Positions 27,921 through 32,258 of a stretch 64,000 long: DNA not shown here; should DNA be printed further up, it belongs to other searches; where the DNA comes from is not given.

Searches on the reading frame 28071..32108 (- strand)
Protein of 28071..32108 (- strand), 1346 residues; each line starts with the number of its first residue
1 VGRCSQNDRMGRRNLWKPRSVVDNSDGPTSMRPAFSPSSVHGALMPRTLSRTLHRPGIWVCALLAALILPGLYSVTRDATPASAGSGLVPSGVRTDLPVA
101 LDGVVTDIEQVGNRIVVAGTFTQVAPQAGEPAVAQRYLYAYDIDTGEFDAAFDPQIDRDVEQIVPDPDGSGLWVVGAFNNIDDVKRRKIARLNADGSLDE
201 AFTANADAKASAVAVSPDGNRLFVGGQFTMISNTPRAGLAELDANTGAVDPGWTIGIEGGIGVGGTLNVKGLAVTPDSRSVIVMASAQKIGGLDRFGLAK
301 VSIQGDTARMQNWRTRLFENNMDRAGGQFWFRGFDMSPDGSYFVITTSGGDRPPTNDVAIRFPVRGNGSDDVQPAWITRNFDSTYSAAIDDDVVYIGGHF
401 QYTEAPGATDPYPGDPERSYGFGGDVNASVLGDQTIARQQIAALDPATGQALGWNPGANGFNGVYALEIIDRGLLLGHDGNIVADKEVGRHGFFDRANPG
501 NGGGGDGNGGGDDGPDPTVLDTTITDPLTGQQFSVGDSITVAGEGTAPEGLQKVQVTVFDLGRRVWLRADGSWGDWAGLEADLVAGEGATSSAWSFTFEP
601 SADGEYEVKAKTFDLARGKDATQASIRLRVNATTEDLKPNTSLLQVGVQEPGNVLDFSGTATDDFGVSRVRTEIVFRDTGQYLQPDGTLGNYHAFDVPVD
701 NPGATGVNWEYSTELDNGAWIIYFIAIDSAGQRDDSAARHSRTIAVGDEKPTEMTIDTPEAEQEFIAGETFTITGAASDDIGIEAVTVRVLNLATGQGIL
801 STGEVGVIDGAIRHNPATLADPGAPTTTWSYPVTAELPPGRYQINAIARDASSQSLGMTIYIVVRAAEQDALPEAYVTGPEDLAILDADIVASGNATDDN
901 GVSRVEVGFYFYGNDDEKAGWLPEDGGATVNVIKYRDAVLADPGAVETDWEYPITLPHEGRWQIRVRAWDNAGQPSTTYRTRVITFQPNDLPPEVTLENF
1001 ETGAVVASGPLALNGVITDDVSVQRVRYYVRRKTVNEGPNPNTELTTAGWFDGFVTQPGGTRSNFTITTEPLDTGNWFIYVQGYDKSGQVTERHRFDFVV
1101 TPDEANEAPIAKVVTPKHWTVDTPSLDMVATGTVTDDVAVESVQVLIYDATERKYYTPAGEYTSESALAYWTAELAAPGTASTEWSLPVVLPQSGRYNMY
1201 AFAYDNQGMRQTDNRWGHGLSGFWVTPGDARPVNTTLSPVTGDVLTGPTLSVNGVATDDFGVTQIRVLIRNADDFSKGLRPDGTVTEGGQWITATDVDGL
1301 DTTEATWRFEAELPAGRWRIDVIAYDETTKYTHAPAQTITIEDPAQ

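Call 72: search_protein_families(library=pfam, proteins=[window:28071-32108:-])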
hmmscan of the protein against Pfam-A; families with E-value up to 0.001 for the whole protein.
window:28071-32108:- (1346 aa): 5 families
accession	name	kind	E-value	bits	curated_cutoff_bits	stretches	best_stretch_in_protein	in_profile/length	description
PF17957.7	Big_7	-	2.3e-21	76.6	24.1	1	754-790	3-39/70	Bacterial Ig domain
PF17164.10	DUF5122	-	8.4e-13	48.8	27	1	174-202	8-36/36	Domain of unknown function (DUF5122) beta-propeller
PF19077.6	Big_13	-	2.3e-07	31.7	27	0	591-628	61-98/102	Bacterial Ig-like domain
PF15418.12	DUF4625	-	1.8e-05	25.5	27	0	1120-1212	29-123/131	Domain of unknown function (DUF4625)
PF07495.19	Y_Y_Y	-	7.3e-05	23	26.6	0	836-854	34-52/65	Y_Y_Y domain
